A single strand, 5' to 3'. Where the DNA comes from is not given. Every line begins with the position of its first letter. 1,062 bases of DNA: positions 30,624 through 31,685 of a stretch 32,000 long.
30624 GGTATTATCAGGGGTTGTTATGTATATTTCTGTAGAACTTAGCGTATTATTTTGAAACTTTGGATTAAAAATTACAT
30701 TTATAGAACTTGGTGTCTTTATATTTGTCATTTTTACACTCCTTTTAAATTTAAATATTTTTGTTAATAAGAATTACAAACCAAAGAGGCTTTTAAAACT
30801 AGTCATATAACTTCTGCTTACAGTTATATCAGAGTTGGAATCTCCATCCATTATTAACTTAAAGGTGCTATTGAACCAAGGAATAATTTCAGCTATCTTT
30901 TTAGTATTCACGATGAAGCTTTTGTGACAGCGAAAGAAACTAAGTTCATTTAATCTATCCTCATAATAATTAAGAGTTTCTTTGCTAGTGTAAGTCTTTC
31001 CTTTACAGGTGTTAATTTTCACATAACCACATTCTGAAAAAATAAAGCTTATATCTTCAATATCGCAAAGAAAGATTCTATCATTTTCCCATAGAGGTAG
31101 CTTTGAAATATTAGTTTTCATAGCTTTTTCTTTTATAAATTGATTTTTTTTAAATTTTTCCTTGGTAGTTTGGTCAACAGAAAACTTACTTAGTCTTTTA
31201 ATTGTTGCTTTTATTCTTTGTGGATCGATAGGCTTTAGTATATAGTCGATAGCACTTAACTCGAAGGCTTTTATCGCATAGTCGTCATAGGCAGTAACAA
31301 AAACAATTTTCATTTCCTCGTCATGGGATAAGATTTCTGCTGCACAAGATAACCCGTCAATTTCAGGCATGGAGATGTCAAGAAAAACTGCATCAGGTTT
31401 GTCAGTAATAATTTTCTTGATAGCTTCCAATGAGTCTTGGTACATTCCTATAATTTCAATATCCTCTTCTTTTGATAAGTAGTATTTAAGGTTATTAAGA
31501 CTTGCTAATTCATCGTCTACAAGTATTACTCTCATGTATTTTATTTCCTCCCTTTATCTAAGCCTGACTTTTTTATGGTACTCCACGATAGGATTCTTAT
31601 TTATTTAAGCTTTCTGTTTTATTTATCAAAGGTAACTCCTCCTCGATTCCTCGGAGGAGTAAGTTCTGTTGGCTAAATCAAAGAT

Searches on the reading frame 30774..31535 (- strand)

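Call 5: search_protein_families(library=ncbifam, proteins=[window:30774-31535:-], max_evalue=0.01)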
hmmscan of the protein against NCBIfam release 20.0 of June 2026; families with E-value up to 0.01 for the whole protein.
window:30774-31535:- (253 aa): 94 families (the best 25 are shown)
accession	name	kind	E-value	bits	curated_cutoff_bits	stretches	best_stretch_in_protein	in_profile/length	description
NF008677.0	PRK11697.1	equivalog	1.9e-59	200.9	246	1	1-253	2-237/238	two-component system response regulator BtsR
NF010684.1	PRK14084.1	equivalog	7.7e-58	196.2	375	1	1-253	1-254/254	response regulator transcription factor LytR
TIGR02875.1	spore_0_A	equivalog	7.2e-21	74.6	200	1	1-138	3-147/262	sporulation transcription factor Spo0A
NF001965.0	PRK00742.1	subfamily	4.4e-19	68.9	293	1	1-132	4-139/357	chemotaxis-specific protein-glutamate methyltransferase CheB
NF009206.0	PRK12555.1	subfamily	4.8e-16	58.6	342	1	1-107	1-110/340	chemotaxis-specific protein-glutamate methyltransferase CheB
NF008469.0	PRK11361.1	equivalog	2.4e-15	56.2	714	1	2-118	6-122/461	acetoacetate metabolism transcriptional regulator AtoC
NF011896.0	PRK15369.1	equivalog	3.4e-15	56.2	242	1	2-123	5-130/211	two component system response regulator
NF040534.1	resp_reg_YycF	equivalog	1e-14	54.4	340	1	2-137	2-136/231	response regulator YycF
NF008296.0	PRK11083.1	equivalog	2.2e-14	53.4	273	1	2-135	5-138/228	two-component system response regulator CreB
NF045944.1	ResRegRpaBCyano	equivalog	1e-13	51.2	330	1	5-160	2-158/229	response regulator transcription factor RpaB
NF052445.1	RespRegMctR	equivalog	1.6e-13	50.6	300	1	2-115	3-118/205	two-component system response regulator MctR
NF052313.1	T9SS_RR_PorX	equivalog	1.9e-13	50.1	300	1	2-131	2-133/513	T9SS response regulator signal transducer PorX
NF053854.1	RespRegPhoBBctds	equivalog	7.1e-13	48.4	270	1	4-145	2-144/225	two-component system response regulator PhoB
NF033117.2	vanR_ACDEGLN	exception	1.3e-12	47.8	350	1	3-158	1-156/226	VanR-ABDEGLN family response regulator transcription factor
NF041367.1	CheY_Halo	equivalog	2.7e-12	47.1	200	1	3-113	1-111/114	chemotaxis protein CheY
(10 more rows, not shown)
